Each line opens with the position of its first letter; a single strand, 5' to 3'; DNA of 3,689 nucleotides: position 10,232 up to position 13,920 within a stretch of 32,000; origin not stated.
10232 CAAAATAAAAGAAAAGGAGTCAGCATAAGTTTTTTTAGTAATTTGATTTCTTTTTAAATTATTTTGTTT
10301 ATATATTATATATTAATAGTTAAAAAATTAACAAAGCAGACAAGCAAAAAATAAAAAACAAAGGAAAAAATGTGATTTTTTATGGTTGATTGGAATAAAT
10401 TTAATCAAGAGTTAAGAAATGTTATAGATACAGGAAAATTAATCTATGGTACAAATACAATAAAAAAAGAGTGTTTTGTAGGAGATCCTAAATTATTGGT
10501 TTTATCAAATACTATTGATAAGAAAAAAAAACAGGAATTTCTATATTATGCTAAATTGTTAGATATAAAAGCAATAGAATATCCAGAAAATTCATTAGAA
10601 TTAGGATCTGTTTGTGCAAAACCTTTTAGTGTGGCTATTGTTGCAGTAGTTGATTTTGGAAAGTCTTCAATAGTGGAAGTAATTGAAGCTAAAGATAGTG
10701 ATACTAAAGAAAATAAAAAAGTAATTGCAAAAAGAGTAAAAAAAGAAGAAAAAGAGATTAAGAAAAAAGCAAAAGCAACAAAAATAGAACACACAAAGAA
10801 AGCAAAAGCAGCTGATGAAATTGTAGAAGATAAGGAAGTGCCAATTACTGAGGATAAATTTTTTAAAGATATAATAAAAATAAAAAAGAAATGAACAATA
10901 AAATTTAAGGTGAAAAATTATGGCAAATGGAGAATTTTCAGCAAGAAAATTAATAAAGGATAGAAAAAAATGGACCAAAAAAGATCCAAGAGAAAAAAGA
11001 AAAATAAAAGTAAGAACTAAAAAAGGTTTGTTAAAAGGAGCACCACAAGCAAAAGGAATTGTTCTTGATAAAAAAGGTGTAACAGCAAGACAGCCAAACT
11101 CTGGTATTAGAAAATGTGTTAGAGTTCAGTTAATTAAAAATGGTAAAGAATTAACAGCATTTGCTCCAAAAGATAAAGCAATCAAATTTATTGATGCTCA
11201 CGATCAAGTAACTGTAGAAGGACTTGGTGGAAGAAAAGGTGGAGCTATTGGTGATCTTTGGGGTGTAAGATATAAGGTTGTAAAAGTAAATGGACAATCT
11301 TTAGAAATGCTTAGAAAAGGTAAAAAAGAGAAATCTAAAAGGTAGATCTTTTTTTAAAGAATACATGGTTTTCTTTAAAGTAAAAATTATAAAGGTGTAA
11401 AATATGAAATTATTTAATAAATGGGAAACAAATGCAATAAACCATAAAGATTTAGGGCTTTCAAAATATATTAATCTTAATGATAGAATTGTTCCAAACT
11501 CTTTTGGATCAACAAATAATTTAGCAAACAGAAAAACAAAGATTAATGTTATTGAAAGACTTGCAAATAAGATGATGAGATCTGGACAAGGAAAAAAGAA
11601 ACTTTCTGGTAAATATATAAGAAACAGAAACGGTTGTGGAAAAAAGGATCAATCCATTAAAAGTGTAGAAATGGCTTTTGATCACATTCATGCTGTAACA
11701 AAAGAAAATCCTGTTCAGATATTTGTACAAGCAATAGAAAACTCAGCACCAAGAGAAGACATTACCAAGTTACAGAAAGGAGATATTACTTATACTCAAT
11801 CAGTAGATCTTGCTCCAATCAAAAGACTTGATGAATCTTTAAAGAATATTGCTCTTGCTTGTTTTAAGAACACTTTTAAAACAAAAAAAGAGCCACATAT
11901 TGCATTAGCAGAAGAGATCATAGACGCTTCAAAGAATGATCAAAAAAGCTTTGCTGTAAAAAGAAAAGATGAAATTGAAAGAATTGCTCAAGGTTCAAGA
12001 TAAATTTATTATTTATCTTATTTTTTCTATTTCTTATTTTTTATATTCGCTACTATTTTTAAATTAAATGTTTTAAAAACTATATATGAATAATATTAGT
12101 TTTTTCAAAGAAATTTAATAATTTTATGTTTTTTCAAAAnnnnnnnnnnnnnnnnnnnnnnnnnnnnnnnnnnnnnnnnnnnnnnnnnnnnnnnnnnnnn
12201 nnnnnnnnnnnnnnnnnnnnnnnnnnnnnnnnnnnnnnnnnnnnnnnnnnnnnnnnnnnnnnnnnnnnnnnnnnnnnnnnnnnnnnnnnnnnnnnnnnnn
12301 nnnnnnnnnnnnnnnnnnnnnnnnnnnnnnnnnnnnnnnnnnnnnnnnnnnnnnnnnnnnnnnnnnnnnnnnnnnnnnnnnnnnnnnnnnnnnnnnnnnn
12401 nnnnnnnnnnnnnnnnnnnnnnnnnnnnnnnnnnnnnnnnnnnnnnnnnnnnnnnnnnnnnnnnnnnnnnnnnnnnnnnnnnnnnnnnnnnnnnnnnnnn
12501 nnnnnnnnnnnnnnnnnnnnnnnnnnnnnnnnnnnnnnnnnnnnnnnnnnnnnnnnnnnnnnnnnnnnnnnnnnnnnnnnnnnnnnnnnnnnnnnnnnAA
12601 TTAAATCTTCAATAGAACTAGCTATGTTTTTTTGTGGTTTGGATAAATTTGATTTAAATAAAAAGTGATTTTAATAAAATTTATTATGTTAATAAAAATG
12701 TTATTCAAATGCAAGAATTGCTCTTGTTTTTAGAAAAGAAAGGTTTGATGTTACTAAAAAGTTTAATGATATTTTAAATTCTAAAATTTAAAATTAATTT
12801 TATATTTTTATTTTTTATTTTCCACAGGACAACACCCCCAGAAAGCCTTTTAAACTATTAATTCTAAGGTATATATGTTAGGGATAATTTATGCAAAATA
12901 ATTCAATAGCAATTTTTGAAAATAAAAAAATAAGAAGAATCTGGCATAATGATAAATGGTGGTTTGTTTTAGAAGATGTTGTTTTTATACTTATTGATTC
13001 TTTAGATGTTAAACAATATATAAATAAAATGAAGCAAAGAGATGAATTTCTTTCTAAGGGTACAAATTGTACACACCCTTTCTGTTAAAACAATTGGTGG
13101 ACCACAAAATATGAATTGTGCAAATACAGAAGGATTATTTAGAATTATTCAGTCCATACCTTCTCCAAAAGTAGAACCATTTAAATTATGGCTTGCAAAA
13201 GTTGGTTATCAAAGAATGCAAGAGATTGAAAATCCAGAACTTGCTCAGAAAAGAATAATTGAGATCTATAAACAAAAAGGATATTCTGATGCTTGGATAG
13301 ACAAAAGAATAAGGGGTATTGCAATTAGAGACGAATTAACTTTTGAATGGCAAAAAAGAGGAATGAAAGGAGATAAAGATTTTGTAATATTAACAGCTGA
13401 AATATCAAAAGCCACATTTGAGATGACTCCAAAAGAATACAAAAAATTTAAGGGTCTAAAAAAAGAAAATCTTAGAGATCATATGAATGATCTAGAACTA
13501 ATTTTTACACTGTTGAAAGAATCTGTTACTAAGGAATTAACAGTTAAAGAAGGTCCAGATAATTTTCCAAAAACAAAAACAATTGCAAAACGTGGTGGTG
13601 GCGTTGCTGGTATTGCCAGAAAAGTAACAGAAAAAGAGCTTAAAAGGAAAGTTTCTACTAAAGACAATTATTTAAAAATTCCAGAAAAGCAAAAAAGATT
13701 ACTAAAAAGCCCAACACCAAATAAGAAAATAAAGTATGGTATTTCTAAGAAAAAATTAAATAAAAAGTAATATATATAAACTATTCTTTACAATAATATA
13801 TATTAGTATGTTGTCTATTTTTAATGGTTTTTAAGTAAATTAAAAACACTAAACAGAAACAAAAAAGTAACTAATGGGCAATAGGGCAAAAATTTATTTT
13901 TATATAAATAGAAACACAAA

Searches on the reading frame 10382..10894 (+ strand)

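Call 9: search_protein_families(library=pfam, proteins=[window:10382-10894:+], max_evalue=0.001)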
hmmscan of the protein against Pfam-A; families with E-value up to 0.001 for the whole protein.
window:10382-10894:+ (170 aa): 1 family
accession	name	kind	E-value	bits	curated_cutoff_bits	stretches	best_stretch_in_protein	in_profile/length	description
PF01248.31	Ribosomal_L7Ae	-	9.9e-11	41.6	22.1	1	6-98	2-94/95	Ribosomal protein L7Ae/L30e/S12e/Gadd45 family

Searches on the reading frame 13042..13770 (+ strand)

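Call 10: search_protein_families(library=pfam, proteins=[window:13042-13770:+], max_evalue=0.001)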
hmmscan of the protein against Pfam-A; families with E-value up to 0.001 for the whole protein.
window:13042-13770:+ (242 aa): 1 family
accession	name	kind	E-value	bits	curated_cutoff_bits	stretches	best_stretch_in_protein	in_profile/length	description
PF02498.22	Bro-N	-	2e-06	28.7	25.6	1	16-53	55-92/96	BRO family, N-terminal domain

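Call 79: search_protein_families(library=ncbifam, proteins=[window:13042-13770:+], max_evalue=0.01)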
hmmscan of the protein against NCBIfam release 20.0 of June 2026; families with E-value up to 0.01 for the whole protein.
window:13042-13770:+ (242 aa): 0 families
